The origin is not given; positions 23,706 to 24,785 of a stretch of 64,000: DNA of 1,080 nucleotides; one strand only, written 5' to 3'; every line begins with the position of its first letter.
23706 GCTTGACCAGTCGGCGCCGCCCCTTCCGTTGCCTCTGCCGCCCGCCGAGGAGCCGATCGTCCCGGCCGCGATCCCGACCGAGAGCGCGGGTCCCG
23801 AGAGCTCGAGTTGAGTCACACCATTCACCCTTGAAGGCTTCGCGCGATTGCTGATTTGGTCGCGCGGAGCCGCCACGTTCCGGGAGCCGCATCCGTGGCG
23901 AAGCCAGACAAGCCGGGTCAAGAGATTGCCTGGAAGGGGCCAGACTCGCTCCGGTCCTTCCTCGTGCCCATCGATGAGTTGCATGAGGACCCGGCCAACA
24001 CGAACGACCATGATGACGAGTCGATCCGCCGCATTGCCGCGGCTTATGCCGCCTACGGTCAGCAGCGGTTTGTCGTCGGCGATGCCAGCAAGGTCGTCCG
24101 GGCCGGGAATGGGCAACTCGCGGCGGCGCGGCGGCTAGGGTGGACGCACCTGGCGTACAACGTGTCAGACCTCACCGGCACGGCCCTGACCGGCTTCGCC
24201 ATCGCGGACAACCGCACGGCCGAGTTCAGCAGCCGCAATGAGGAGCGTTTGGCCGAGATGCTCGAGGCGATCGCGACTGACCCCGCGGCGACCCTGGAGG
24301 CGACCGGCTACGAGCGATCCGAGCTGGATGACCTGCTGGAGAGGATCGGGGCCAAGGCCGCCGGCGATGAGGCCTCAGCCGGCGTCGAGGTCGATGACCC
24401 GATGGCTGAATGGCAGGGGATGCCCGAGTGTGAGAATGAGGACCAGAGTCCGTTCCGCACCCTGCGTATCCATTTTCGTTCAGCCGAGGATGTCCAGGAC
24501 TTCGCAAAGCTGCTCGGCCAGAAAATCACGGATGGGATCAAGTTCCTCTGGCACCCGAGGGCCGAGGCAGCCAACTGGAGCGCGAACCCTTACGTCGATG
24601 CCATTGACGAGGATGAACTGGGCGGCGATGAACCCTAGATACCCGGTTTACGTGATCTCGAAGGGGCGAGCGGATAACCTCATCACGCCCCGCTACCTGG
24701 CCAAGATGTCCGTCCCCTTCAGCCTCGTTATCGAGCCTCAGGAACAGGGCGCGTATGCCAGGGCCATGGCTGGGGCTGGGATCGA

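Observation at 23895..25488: Translationally overlapped ParB-like protein and GT-A-type glycosyltransferase just upstream of the terminase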

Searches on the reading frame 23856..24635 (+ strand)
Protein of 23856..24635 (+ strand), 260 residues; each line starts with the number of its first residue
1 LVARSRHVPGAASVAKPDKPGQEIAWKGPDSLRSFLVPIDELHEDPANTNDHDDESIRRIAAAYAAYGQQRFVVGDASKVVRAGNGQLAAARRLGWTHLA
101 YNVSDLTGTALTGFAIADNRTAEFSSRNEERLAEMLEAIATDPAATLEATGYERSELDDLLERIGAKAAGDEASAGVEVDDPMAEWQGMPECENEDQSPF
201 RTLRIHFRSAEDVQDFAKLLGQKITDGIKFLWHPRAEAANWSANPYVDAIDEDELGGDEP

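Call 3: search_protein_families(library=pfam, proteins=[window:23856-24635:+], max_evalue=0.01)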
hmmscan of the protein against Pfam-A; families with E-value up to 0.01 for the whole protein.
window:23856-24635:+ (260 aa): 0 families

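Call 4: search_protein_families(library=phrogs, proteins=[window:23856-24635:+], max_evalue=0.01)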
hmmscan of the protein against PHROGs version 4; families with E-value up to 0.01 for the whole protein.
window:23856-24635:+ (260 aa): 7 families
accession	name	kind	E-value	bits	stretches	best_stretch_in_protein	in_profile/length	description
phrog_620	-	DNA, RNA and nucleotide metabolism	1.1e-21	78.9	1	37-203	12-178/217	ParB-like partition protein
phrog_498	-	other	1.4e-19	71.1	1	36-172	37-177/633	DNA methyltransferase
phrog_8071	-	DNA, RNA and nucleotide metabolism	7.1e-19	69.3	1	37-176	10-143/389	ParB-like partition protein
phrog_723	-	DNA, RNA and nucleotide metabolism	2.6e-16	61.1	1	35-227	14-205/223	ParB-like partition protein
phrog_15396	-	DNA, RNA and nucleotide metabolism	2e-10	41.9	1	37-174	7-145/258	ParB-like partition nuclease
phrog_940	-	DNA, RNA and nucleotide metabolism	2.2e-08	34.7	1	38-141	10-114/388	nuclease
phrog_930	-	DNA, RNA and nucleotide metabolism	1.2e-07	32.8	1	38-161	11-133/223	ParB-like partition protein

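Call 20: search_protein_families(library=pfam, proteins=[window:23895-24635:+], max_evalue=1)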
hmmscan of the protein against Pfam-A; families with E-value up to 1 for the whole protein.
window:23895-24635:+ (247 aa): 0 families

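Call 31: find_homologous_proteins(query=window:23895-24635:+, max_evalue=0.00001)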
Query window:23895-24635:+ (247 aa): 397 proteins with E <= 0.00001 among 4889 candidates; the best 120 are listed.
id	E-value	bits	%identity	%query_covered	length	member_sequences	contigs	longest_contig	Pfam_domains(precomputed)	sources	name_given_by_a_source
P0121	3.5e-160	549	100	100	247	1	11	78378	-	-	-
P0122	4.2e-49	186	44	95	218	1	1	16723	-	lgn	-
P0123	8.3e-49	185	61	62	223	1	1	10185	-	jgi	jgi:hypothetical protein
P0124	5.1e-47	179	45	83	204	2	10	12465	-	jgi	jgi:hypothetical protein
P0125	1.0e-44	171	58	58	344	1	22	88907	-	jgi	jgi:hypothetical protein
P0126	1.3e-44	171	49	74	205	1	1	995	-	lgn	-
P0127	1.0e-43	168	53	70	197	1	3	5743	-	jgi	jgi:ParB-like chromosome segregation protein Spo0J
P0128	7.7e-42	162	59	57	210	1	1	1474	-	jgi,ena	-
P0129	6.4e-41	159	52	62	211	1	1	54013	-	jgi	jgi:ParB-like chromosome segregation protein Spo0J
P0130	4.4e-40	156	54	59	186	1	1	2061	-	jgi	jgi:ParB-like chromosome segregation protein Spo0J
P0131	2.4e-39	154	43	86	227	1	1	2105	-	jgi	jgi:hypothetical protein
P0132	4.2e-37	146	50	59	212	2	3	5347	-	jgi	jgi:ParB-like chromosome segregation protein Spo0J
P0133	2.0e-36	144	48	60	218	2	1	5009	-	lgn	-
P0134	2.3e-36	144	40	88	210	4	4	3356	-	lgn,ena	-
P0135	7.3e-35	139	46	71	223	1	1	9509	-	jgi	jgi:ParB-like chromosome segregation protein Spo0J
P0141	1.7e-29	121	36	86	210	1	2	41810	PF02195.27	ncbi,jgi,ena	-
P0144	1.5e-27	115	37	80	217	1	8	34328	PF02195.27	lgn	-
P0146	7.3e-27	113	38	56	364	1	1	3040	PF02195.27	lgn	-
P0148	5.4e-26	110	35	85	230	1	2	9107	PF02195.27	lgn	-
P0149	2.0e-25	108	45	52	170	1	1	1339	PF02195.27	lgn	-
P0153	4.1e-25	107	41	66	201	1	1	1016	PF02195.27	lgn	-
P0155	6.7e-25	106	38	55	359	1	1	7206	PF02195.27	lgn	-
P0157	1.1e-24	106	45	59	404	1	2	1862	PF02195.27,PF01555.25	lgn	-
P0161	4.0e-24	104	46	53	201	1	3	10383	PF02195.27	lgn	-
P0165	1.3e-23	102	42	53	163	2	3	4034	PF02195.27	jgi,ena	-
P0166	1.4e-23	102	39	65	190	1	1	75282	PF02195.27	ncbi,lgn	-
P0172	2.3e-23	101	47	53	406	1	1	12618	PF02195.27,PF01555.25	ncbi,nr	ncbi:MAG: site-specific DNA-methyltransferase [Planctomycetes bacterium]|nr:site-specific DNA-methyl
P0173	2.3e-23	101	47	57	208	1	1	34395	PF02195.27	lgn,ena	-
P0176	3.5e-23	101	43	54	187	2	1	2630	PF02195.27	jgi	-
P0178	4.0e-23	100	46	53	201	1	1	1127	PF02195.27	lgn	-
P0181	8.5e-23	99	41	67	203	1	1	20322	PF02195.27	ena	-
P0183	1.3e-22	99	37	76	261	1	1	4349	PF02195.27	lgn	-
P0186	2.2e-22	98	44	53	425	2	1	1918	PF02195.27,PF01555.25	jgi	-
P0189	2.9e-22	98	43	55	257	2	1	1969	PF02195.27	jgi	jgi:hypothetical protein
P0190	3.0e-22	98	40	64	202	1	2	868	PF02195.27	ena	-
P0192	3.2e-22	98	44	51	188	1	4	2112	PF02195.27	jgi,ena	jgi:ParB-like chromosome segregation protein Spo0J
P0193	3.7e-22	97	45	56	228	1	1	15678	PF02195.27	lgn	-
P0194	4.0e-22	97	52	40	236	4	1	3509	PF02195.27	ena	-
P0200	6.6e-22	96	44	65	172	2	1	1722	PF02195.27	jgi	jgi:ParB-like chromosome segregation protein Spo0J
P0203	7.0e-22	96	44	50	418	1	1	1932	PF02195.27,PF01555.25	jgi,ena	-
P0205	7.4e-22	96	50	41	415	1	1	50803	PF02195.27,PF01555.25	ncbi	-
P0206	7.5e-22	96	44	54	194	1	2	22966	PF02195.27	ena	-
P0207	8.2e-22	96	41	68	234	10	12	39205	PF02195.27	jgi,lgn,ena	jgi:ParB-like chromosome segregation protein Spo0J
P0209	8.9e-22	96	35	80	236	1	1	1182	PF02195.27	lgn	-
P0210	9.6e-22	96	40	67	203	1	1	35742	PF02195.27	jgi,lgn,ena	-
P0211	1.2e-21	96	41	65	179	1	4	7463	PF02195.27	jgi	jgi:ParB-like chromosome segregation protein Spo0J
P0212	1.2e-21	96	42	57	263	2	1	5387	PF02195.27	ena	-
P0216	1.7e-21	95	39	63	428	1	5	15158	PF02195.27,PF01555.25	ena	-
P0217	1.7e-21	95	38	66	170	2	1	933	PF02195.27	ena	-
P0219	1.8e-21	95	45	53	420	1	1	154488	PF02195.27,PF01555.25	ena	-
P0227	2.3e-21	95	54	40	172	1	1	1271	PF02195.27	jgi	jgi:hypothetical protein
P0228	2.4e-21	95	51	40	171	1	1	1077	PF02195.27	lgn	-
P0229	2.5e-21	95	53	40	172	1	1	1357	PF02195.27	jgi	jgi:ParB-like chromosome segregation protein Spo0J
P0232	2.8e-21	94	44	52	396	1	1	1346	PF02195.27,PF01555.25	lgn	-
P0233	2.9e-21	94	41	65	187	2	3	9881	PF02195.27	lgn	-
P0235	3.4e-21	94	40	65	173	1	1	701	PF02195.27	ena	-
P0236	3.6e-21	94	40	65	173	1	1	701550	PF02195.27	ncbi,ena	-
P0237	3.6e-21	94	42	65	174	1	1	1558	PF02195.27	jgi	jgi:ParB-like chromosome segregation protein Spo0J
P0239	3.9e-21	94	42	55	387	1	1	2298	PF02195.27,PF01555.25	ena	-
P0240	4.1e-21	94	36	77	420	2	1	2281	PF02195.27,PF01555.25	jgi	jgi:DNA modification methylase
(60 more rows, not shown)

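Call 75: predict_structure(alignment_id=A4)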
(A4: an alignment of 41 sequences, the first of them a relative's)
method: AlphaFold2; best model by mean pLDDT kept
length: 247 residues; sequences in the alignment: 41
mean_pLDDT: 85.3   pTM: 0.64
mean pLDDT of the five models: 85.3, 84.6, 82.3, 82.0, 78.7
residues with pLDDT >= 90: 159; 70-90: 34; 50-70: 43; < 50: 11
segments of 3 or more residues with pLDDT < 50: 243-247
pLDDT, mean of each block of 10 residues (from residue 1): 72 95 98 96 97 97 98 97 98 97 92 94 97 96 96 87 55 53 54 89 92 87 77 59 49
secondary structure, 60 per line:
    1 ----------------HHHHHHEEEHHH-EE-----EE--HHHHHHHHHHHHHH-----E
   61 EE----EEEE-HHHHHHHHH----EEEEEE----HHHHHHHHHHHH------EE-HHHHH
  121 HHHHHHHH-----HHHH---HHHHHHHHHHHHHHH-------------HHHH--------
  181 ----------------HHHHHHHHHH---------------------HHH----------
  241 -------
elements in order: H17-22 E23-25 H41-54 E60-62 E67-70 H72-80 E85-90 H95-106 H116-128 H134-137 H141-155 H169-172 H197-206

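Call 78: fold_search(model_id=the predicted structure, library=pdb)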
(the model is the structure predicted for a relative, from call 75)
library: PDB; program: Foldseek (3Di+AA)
matches with E <= 10: 89; with E <= 0.001: 19
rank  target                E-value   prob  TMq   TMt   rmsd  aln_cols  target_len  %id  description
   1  7nfu_A                6.5e-06  1.00  0.41  0.46   6.7       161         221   16  Crystal structure of C-terminally truncated Geobacillus thermoleovorans nucleoid occlusion protein Noc (released 2021-02-17)
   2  7bnk_A                9.9e-06  1.00  0.32  0.40  14.0       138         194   20  Crystal structure of ParB from Myxococcus xanthus bound to CDP and Monothiophosphate (released 2021-09-08)
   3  7bnr_A                1.3e-05  1.00  0.32  0.40  13.8       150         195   20  Crystal structure of a ParB Q52A mutant from Myxococcus xanthus bound to CTPyS (released 2021-09-08)
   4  7bnk_B                1.4e-05  1.00  0.32  0.40  14.1       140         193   19  Crystal structure of ParB from Myxococcus xanthus bound to CDP and Monothiophosphate (released 2021-09-08)
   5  7nfu_B                1.7e-05  1.00  0.41  0.47   4.3       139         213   17  Crystal structure of C-terminally truncated Geobacillus thermoleovorans nucleoid occlusion protein Noc (released 2021-02-17)
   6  7bnr_B                2.8e-05  1.00  0.32  0.39  14.0       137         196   20  Crystal structure of a ParB Q52A mutant from Myxococcus xanthus bound to CTPyS (released 2021-09-08)
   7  7o0n_A                3.2e-05  1.00  0.32  0.40  13.9       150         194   20  Crystal structure of a ParB E93A mutant from Myxococcus xanthus bound to CDP and monothiophosphate (released 2021-09-15)
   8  7ol9_B                4.3e-05  1.00  0.31  0.37  13.3       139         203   17  Crystal structure of C-terminally truncated Bacillus subtilis nucleoid occlusion protein (Noc) complexed to the Noc-bi (released 2022-03-09)
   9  6t1f_D                8.5e-05  1.00  0.39  0.49   3.8       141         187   17  Crystal structure of the C-terminally truncated chromosome-partitioning protein ParB from Caulobacter crescentus compl (released 2020-10-14)
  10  6t1f_B                2.1e-04  1.00  0.38  0.47   4.0       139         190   18  Crystal structure of the C-terminally truncated chromosome-partitioning protein ParB from Caulobacter crescentus compl (released 2020-10-14)
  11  8qa9_B                4.0e-04  1.00  0.41  0.47   3.9       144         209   12  Crystal structure of the RK2 plasmid encoded co-complex of the C-terminally truncated transcriptional repressor protei (released 2024-02-21)
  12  6sdk_B                4.2e-04  1.00  0.32  0.39  13.7       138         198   16  Crystal structure of bacterial ParB dimer bound to CDP (released 2019-10-23)
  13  7ng0                  4.5e-04  1.00  0.32  0.39  14.0       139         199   18  Crystal structure of N- and C-terminally truncated Geobacillus thermoleovorans nucleoid occlusion protein Noc (released 2021-02-17)
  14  7bm8_A                4.5e-04  1.00  0.31  0.42  14.2       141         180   17  Crystal structure of the C-terminally truncated chromosome-partitioning protein ParB from Caulobacter crescentus compl (released 2021-04-28)
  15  6sdk_A                4.5e-04  1.00  0.31  0.38  13.9       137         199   17  Crystal structure of bacterial ParB dimer bound to CDP (released 2019-10-23)
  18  8qa9_A                6.1e-04  1.00  0.42  0.49   9.9       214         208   14  Crystal structure of the RK2 plasmid encoded co-complex of the C-terminally truncated transcriptional repressor protei (released 2024-02-21)
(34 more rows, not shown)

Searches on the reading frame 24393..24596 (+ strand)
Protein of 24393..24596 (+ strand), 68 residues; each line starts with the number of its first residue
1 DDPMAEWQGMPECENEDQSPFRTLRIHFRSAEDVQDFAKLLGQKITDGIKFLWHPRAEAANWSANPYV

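Call 73: search_protein_representatives(alignment_id=A3)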
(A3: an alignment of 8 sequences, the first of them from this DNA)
Query: 8 sequences, 68 profile positions. Proteins with E-value up to 0.001 (for the whole library): 3109; up to 1e-10: 1954; up to 1e-30: 0. The best 150 are listed.
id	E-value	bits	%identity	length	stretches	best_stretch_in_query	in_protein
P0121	3.0e-30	119.8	-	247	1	1-68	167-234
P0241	6.8e-28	112.3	-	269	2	6-64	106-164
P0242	4.1e-26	106.6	-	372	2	4-68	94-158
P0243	1.1e-25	105.2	-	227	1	1-68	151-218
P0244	1.3e-25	105.0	-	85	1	2-68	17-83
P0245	2.3e-25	104.2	-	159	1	1-62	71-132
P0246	4.1e-25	103.4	-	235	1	1-65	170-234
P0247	1.4e-24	101.7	-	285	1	2-68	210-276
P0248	1.8e-24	101.3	-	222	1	1-63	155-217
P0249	2.6e-24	100.8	-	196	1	2-67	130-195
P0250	2.9e-24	100.6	-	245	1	1-68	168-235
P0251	4.8e-24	99.9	-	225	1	1-67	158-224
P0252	5.6e-24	99.7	-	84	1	2-68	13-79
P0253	6.8e-24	99.4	-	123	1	1-67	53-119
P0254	9.0e-24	99.1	-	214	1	2-68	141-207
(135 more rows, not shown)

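Call 84: predict_structure(alignment_id=A5)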
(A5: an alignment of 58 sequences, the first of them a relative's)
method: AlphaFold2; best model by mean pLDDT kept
length: 372 residues; sequences in the alignment: 58
mean_pLDDT: 78.8   pTM: 0.57
mean pLDDT of the five models: 78.8, 77.4, 77.0, 71.2, 69.5
residues with pLDDT >= 90: 180; 70-90: 87; 50-70: 41; < 50: 64
segments of 3 or more residues with pLDDT < 50: 1-21, 65-90, 149-155, 367-372
pLDDT, mean of each block of 10 residues (from residue 1): 43 45 80 95 95 95 50 34 40 56 65 96 95 94 77 48 84 75 82 87 82 83 65 91 96 92 91 96 96 93 93 91 88 86 97 92 54 37
secondary structure, 60 per line:
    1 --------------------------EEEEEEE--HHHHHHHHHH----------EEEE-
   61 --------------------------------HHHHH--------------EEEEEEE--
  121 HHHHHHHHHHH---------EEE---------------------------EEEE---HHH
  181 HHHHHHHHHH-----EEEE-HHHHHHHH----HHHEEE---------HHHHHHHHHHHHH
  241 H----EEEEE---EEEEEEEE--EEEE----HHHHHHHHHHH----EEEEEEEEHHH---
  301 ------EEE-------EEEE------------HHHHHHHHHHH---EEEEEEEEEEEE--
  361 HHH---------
elements in order: E27-33 H36-45 E56-59 H93-97 E112-118 H121-131 E141-143 E171-174 H178-190 E196-199 H201-208 E216-218 H228-241 E246-250 E254-261 E264-267 H272-282 E287-294 E307-309 E317-320 H333-343 E347-358

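Call 87: fold_search(model_id=the predicted structure, library=pdb)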
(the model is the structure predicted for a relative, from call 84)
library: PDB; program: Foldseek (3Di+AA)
matches with E <= 10: 1133; with E <= 0.001: 0
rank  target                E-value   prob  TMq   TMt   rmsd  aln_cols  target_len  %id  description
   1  1vpa_B                1.1e-03  1.00  0.31  0.48   7.9       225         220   13  Crystal structure of 2-C-methyl-D-erythritol 4-phosphate cytidylyltransferase (TM1393) from Thermotoga maritima at 2.6 (released 2004-11-02)
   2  8xkd_A                2.9e-03  0.96  0.23  0.36  11.6       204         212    9  beta-1,4-galacosyltransferase (released 2024-12-11)
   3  5z0a_A                3.7e-03  0.87  0.24  0.23   8.9       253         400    8  ST0452(Y97N)-GlcNAc binding form (released 2018-10-31)
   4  6bwg_A                4.4e-03  0.98  0.28  0.45   6.2       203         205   12  Crystal structure of native Rv2983 from Mycobacterium tuberculosis (released 2018-12-19)
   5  8xlz_A                4.4e-03  0.93  0.23  0.36  11.4       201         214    7  beta-1,4-galacosyltransferase (released 2024-12-11)
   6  5z0a_C                5.3e-03  0.87  0.26  0.24   8.4       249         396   10  ST0452(Y97N)-GlcNAc binding form (released 2018-10-31)
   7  5vcr_A                6.9e-03  0.97  0.33  0.35   8.1       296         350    8  Alpha-1,6-mannosyl-glycoprotein 2-beta-N-acetylglucosaminyltransferase with bound uranium dioxide (released 2018-04-11)
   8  8vh8_D                1.1e-02  0.80  0.29  0.22  14.1       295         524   10  Crystal structure of heparosan synthase 2 from Pasteurella multocida at 2.85 A (released 2024-09-04)
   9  8xkd_B                1.1e-02  0.89  0.23  0.37  11.2       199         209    8  beta-1,4-galacosyltransferase (released 2024-12-11)
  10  1vgz_B                1.2e-02  0.96  0.31  0.49   7.7       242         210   12  Crystal structure of 4-diphosphocytidyl-2C-methyl-D-erythritol synthase (released 2003-11-25)
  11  8xc8_A                1.2e-02  0.82  0.23  0.33  12.0       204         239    7  beta-1,4-galacosyltransferase (released 2024-12-11)
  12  2vxm_D                1.3e-02  0.85  0.26  0.36   8.1       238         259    8  Screening a Limited Structure-based Library Identifies UDP-GalNAc- Specific Mutants of alpha-1,3 Galactosyltransferase (released 2008-09-23)
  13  1vgw_A                1.4e-02  0.91  0.30  0.47   9.4       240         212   14  Crystal structure of 4-diphosphocytidyl-2C-methyl-D-erythritol synthase (released 2003-11-25)
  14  8vh8_B                1.4e-02  0.85  0.32  0.24  13.1       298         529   10  Crystal structure of heparosan synthase 2 from Pasteurella multocida at 2.85 A (released 2024-09-04)
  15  1vh3_A                1.6e-02  0.96  0.30  0.48   5.9       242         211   10  Crystal structure of CMP-KDO synthetase (released 2003-12-30)
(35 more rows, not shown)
